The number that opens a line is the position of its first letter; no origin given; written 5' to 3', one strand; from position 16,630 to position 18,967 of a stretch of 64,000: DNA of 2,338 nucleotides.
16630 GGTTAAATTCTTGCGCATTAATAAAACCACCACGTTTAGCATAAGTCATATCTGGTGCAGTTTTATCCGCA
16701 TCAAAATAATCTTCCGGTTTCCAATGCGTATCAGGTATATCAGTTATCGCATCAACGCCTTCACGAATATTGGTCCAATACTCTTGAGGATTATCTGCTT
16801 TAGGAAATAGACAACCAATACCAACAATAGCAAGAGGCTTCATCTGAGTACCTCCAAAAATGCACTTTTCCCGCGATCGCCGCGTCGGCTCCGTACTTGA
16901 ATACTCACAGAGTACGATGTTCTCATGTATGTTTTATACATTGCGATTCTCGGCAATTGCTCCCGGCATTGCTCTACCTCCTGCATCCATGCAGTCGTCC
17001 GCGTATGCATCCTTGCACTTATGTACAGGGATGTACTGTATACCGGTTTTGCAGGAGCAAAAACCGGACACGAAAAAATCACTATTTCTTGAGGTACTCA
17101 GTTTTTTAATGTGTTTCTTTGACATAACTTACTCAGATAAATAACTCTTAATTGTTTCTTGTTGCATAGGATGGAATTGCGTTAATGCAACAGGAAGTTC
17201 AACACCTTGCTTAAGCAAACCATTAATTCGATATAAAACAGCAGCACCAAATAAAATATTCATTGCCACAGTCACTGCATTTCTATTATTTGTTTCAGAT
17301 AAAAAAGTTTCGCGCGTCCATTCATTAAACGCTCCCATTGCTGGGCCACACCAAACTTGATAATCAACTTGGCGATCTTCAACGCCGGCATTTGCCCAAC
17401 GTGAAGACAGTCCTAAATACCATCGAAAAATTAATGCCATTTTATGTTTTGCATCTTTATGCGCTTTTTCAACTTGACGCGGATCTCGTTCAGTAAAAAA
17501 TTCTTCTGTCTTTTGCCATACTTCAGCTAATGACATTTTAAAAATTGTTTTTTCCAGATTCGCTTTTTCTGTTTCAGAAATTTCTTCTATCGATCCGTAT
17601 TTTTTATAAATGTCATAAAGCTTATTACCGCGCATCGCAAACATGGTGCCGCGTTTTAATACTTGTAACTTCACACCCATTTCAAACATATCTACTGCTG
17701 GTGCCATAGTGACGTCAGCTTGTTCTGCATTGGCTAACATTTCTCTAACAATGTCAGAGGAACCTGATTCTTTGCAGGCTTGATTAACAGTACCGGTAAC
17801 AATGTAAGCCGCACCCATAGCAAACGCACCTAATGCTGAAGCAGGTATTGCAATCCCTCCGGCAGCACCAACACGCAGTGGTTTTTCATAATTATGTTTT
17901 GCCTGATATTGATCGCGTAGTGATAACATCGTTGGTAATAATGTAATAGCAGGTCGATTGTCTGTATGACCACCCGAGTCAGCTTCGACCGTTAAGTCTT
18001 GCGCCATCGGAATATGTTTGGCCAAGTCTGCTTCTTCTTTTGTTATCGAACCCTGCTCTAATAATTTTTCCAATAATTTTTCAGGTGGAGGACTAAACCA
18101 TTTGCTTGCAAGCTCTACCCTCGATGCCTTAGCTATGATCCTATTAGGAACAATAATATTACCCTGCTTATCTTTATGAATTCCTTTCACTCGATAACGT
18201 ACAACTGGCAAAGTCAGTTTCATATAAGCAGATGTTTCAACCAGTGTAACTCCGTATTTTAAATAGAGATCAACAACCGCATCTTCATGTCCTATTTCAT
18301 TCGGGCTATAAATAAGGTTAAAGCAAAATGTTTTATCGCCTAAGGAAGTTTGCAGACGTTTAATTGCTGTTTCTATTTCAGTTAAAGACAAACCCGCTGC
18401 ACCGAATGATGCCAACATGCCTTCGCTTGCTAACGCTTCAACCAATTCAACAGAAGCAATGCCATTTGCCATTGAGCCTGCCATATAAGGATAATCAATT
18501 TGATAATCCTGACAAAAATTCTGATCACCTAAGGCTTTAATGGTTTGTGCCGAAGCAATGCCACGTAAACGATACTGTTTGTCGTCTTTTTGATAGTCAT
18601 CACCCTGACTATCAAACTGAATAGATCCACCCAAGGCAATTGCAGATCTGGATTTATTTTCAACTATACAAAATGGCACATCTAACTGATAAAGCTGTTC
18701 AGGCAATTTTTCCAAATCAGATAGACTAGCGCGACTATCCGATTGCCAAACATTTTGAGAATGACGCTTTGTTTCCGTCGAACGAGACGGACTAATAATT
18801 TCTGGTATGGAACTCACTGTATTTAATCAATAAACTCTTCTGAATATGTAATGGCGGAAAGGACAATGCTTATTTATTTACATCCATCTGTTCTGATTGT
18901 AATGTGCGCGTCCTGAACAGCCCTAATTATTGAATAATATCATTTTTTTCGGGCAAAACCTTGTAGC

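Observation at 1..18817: oleABC directly fused to a PUFA-synthase operon: a single transcriptional unit for polyunsaturated hydrocarbon synthesis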

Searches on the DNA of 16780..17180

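Call 88: search_rna_families(source=window, start=16780, end=17180, threshold=evalue, max_evalue=10)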
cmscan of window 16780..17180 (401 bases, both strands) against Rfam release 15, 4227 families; matches with E-value up to 10: 3.
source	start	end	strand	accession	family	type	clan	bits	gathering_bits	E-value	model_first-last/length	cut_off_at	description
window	17073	17112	-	RF02703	AsxR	Gene; sRNA;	-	16.3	63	7.8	1-53/53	no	Anti stx2 sRNA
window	17032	17078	+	RF03434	mir-1246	Gene; miRNA;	-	15.5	70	3.1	1-73/73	no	mir-1246 microRNA precursor family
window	17059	17118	-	RF00336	snoJ26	Gene; snRNA; snoRNA; CD-box;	-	15.5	50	6.5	1-147/147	no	Small nucleolar RNA J26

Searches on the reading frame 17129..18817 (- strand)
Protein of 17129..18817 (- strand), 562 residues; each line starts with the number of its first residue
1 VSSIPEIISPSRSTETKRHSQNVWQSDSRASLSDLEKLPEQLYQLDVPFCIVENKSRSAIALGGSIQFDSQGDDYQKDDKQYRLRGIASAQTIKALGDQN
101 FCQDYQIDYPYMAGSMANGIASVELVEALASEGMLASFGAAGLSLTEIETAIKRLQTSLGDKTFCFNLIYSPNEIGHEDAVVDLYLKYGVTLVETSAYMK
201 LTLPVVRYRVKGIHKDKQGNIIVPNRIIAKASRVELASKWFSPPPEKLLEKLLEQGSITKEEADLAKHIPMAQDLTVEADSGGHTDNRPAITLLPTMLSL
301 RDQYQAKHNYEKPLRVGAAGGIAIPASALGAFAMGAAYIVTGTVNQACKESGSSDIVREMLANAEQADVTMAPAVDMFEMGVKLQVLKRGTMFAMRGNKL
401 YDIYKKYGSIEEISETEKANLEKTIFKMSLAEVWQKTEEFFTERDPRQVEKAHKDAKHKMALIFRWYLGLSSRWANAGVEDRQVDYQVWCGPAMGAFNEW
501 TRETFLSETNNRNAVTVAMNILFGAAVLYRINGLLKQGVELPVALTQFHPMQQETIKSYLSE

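Call 5: search_protein_families(library=ncbifam, proteins=[window:17129-18817:-])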
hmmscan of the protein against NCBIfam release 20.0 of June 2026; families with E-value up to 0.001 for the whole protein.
window:17129-18817:- (562 aa): 2 families
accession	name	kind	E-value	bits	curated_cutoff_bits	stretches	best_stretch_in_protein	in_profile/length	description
TIGR02814.1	pfaD_fam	subfamily_domain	5.6e-192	638.4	449.25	1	92-530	2-442/444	PfaD family polyunsaturated fatty acid/polyketide biosynthesis protein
TIGR03151.1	enACPred_II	equivalog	2.6e-09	36.8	453.1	1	99-197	2-95/307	enoyl-[acyl-carrier-protein] reductase FabK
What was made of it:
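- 17129..18817 (-): pfaD: stand-alone enoyl reductase of the Pfa synthase (562 aa). TIGR02814 PfaD family 638 bits, cutoff 449 (call 5).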

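Call 6: search_protein_families(library=pfam, proteins=[window:17129-18817:-])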
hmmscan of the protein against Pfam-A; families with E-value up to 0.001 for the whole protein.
window:17129-18817:- (562 aa): 2 families
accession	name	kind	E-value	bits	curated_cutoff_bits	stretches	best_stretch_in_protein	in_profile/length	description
PF21607.2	FabD_helical_ins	-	2.5e-34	117.7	27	1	407-486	1-80/80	[Acyl-carrier-protein] S-malonyltransferase, inserted helical domain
PF03060.21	NMO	-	4.8e-11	43.1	28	1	106-379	9-260/331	Nitronate monooxygenase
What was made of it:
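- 17129..18817 (-): Pfam NMO and FabD_helical_ins (call 6).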

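Call 49: find_homologous_proteins(query=window:17129-18817:-, max_evalue=1e-50)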
Query window:17129-18817:- (562 aa): 8000 proteins with E <= 1e-50 among 8000 candidates; the best 120 are listed.
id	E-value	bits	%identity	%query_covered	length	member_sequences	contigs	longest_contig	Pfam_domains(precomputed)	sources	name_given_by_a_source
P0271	0.0e+0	1140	91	100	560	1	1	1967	PF21607.3,PF03060.22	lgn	-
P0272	0.0e+0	1139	91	100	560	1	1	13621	PF21607.3,PF03060.22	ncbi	-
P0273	0.0e+0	1139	93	97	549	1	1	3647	PF21607.3,PF03060.22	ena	-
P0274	0.0e+0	1086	87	100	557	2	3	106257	PF21607.3,PF03060.22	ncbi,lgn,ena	-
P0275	0.0e+0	1078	86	100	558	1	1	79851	PF21607.3,PF03060.22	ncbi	-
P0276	0.0e+0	1069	86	100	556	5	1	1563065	PF21607.3,PF03060.22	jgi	jgi:trans-AT polyketide synthase, acyltransferase and oxidoreductase domains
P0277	0.0e+0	1066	86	100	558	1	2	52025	PF21607.3,PF03060.22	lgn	-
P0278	0.0e+0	1063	84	100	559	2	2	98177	PF21607.3,PF03060.22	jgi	jgi:PfaD family protein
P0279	0.0e+0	1063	84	100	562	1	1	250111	PF21607.3,PF03060.22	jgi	jgi:trans-AT polyketide synthase, acyltransferase and oxidoreductase domains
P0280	0.0e+0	1061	85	100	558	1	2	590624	PF21607.3,PF03060.22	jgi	jgi:trans-AT polyketide synthase, acyltransferase and oxidoreductase domains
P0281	0.0e+0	1058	84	100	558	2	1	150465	PF21607.3,PF03060.22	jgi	jgi:trans-AT polyketide synthase, acyltransferase and oxidoreductase domains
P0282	0.0e+0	1058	85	100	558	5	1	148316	PF21607.3,PF03060.22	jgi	-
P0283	0.0e+0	1057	85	100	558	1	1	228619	PF21607.3,PF03060.22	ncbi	-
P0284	0.0e+0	1053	86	98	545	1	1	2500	PF21607.3,PF03060.22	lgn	-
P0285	0.0e+0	1053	86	100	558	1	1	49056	PF21607.3,PF03060.22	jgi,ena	-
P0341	5.7e-252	855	71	100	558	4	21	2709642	PF21607.3,PF03060.22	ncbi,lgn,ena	ncbi:MAG: PfaD family polyunsaturated fatty acid/polyketide biosynthesis protein [Gammaproteobacteri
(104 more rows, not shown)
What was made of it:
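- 17129..18817 (-): Relatives of 556-562 aa align over 100% of its length (call 49).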

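Call 50: find_encoding_contigs(protein=P0285, flank=10000, max_places=2)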
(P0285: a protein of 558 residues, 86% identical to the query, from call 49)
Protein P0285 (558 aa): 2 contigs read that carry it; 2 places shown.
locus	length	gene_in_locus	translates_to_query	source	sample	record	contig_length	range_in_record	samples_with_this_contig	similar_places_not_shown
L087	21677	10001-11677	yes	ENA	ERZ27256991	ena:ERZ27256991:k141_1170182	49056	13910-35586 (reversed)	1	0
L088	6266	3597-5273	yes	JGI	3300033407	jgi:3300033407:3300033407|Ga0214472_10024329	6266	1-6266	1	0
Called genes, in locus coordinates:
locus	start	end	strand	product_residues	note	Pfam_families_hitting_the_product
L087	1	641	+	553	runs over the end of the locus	PF00361:Proton_antipo_M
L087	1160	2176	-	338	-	PF04321:RmlD_sub_bind, PF05368:NmrA, PF01073:3Beta_HSD, PF01370:Epimerase, PF02719:Polysacc_synt_2 (weak), PF07993:NAD_binding_4, PF13460:NAD_binding_10, PF16363:GDP_Man_Dehyd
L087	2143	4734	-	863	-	PF03176:MMPL, PF02355:SecD_SecF_C (faint), PF03176:MMPL (weak)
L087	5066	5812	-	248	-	PF05721:PhyH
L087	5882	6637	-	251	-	PF01048:PNP_UDP_1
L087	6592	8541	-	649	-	PF07678:TED_complement (faint), PF09492:Pec_lyase (faint), PF13249:SQHop_cyclase_N, PF13243:SQHop_cyclase_C, PF00432:Prenyltrans (weak)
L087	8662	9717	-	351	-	PF00494:SQS_PSY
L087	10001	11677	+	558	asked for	PF03060:NMO, PF21607:FabD_helical_ins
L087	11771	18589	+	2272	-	PF00109:ketoacyl-synt, PF02801:Ketoacyl-synt_C, PF16197:KAsynt_C_assoc (weak), PF00698:Acyl_transf_1, PF00550:PP-binding, PF08659:KR, PF00106:adh_short (weak), PF14765:PS-DH, +2 more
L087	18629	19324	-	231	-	-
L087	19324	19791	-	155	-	-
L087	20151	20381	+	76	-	-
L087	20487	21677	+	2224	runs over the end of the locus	PF00109:ketoacyl-synt, PF02801:Ketoacyl-synt_C, PF16197:KAsynt_C_assoc, PF00109:ketoacyl-synt, PF07977:FabA, PF22818:ApeI-like (faint), PF07977:FabA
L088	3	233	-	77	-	?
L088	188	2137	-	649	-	PF07678:TED_complement (faint), PF09492:Pec_lyase (faint), PF13249:SQHop_cyclase_N, PF13243:SQHop_cyclase_C, PF00432:Prenyltrans (weak)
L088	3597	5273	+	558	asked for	PF03060:NMO, PF21607:FabD_helical_ins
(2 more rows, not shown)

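Call 51: find_encoding_contigs(protein=P0272, flank=10000, max_places=2)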
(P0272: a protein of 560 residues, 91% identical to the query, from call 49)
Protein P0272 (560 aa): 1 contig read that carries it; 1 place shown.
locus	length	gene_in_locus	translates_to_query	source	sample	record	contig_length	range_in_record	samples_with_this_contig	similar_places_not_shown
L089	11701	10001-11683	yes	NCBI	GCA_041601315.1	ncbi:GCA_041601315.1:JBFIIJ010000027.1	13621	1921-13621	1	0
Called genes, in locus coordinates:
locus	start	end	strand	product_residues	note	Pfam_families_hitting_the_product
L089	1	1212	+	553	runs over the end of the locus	PF00361:Proton_antipo_M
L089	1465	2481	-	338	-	PF04321:RmlD_sub_bind, PF05368:NmrA, PF01073:3Beta_HSD, PF01370:Epimerase, PF02719:Polysacc_synt_2, PF07993:NAD_binding_4, PF13460:NAD_binding_10, PF16363:GDP_Man_Dehyd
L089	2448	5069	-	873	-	PF03176:MMPL, PF02355:SecD_SecF_C (weak)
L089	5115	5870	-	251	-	PF05721:PhyH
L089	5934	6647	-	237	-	PF01048:PNP_UDP_1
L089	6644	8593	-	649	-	PF07678:TED_complement (faint), PF13249:SQHop_cyclase_N, PF09492:Pec_lyase (faint), PF13243:SQHop_cyclase_C, PF00432:Prenyltrans (weak)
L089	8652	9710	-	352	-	PF00494:SQS_PSY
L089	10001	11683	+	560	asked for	PF03060:NMO, PF21607:FabD_helical_ins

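Call 59: find_encoding_contigs(protein=P0341, flank=10000, max_places=3)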
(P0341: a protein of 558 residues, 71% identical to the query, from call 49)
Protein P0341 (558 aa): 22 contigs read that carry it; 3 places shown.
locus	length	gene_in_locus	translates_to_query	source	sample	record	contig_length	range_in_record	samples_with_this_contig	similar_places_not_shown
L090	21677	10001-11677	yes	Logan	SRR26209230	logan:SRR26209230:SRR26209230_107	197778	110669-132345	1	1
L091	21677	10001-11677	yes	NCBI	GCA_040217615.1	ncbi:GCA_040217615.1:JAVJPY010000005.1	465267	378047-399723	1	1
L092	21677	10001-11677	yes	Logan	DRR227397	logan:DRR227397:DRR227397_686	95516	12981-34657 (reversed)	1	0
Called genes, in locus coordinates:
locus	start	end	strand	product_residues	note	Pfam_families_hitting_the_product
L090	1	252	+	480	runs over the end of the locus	PF00361:Proton_antipo_M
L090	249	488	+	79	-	-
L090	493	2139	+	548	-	PF00361:Proton_antipo_M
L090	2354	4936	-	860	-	PF03176:MMPL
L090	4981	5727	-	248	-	PF05721:PhyH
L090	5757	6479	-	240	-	PF01048:PNP_UDP_1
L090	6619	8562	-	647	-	PF13249:SQHop_cyclase_N, PF00432:Prenyltrans (faint), PF09492:Pec_lyase (faint), PF13243:SQHop_cyclase_C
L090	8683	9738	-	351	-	PF00494:SQS_PSY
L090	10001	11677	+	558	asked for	PF03060:NMO, PF21607:FabD_helical_ins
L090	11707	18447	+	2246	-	PF00109:ketoacyl-synt, PF02801:Ketoacyl-synt_C, PF16197:KAsynt_C_assoc (weak), PF00698:Acyl_transf_1, PF00550:PP-binding, PF08659:KR, PF00106:adh_short, PF14765:PS-DH, +2 more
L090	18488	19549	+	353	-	PF01370:Epimerase, PF16363:GDP_Man_Dehyd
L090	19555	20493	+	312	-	PF01370:Epimerase, PF04321:RmlD_sub_bind (weak), PF16363:GDP_Man_Dehyd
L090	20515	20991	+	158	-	PF07366:SnoaL (weak), PF12680:SnoaL_2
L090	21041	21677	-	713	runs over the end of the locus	PF21305:type_II_gspD_N0, PF03958:Secretin_N, PF00263:Secretin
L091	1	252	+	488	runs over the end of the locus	PF00361:Proton_antipo_M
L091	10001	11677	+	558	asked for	PF03060:NMO, PF21607:FabD_helical_ins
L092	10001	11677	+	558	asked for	PF03060:NMO, PF21607:FabD_helical_ins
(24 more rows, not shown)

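Call 60: find_encoding_contigs(protein=P0276, flank=10000, max_places=2)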
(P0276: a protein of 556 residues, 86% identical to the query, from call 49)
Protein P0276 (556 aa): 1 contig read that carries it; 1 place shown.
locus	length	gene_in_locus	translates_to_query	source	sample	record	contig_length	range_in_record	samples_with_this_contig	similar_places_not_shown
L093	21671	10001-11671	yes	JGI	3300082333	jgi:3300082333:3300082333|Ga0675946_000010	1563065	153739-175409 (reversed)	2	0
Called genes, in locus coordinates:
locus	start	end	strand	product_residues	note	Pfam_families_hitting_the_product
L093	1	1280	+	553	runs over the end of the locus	PF00361:Proton_antipo_M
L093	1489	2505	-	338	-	PF04321:RmlD_sub_bind, PF05368:NmrA, PF01073:3Beta_HSD, PF01370:Epimerase, PF02719:Polysacc_synt_2 (weak), PF13460:NAD_binding_10, PF16363:GDP_Man_Dehyd, PF07993:NAD_binding_4, +1 more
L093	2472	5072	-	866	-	PF03176:MMPL, PF02355:SecD_SecF_C (faint), PF03176:MMPL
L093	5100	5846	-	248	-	PF05721:PhyH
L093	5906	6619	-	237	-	PF01048:PNP_UDP_1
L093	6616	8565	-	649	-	PF07678:TED_complement (faint), PF13249:SQHop_cyclase_N, PF09492:Pec_lyase (faint), PF13243:SQHop_cyclase_C, PF00432:Prenyltrans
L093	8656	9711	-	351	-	PF00494:SQS_PSY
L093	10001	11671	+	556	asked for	PF03060:NMO, PF21607:FabD_helical_ins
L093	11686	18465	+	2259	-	PF00109:ketoacyl-synt, PF02801:Ketoacyl-synt_C, PF16197:KAsynt_C_assoc (weak), PF00698:Acyl_transf_1, PF00550:PP-binding, PF08659:KR, PF00106:adh_short (weak), PF14765:PS-DH, +2 more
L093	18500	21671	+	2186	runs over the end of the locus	PF00109:ketoacyl-synt, PF02801:Ketoacyl-synt_C, PF16197:KAsynt_C_assoc, PF00109:ketoacyl-synt, PF07977:FabA, PF22818:ApeI-like (faint), PF07977:FabA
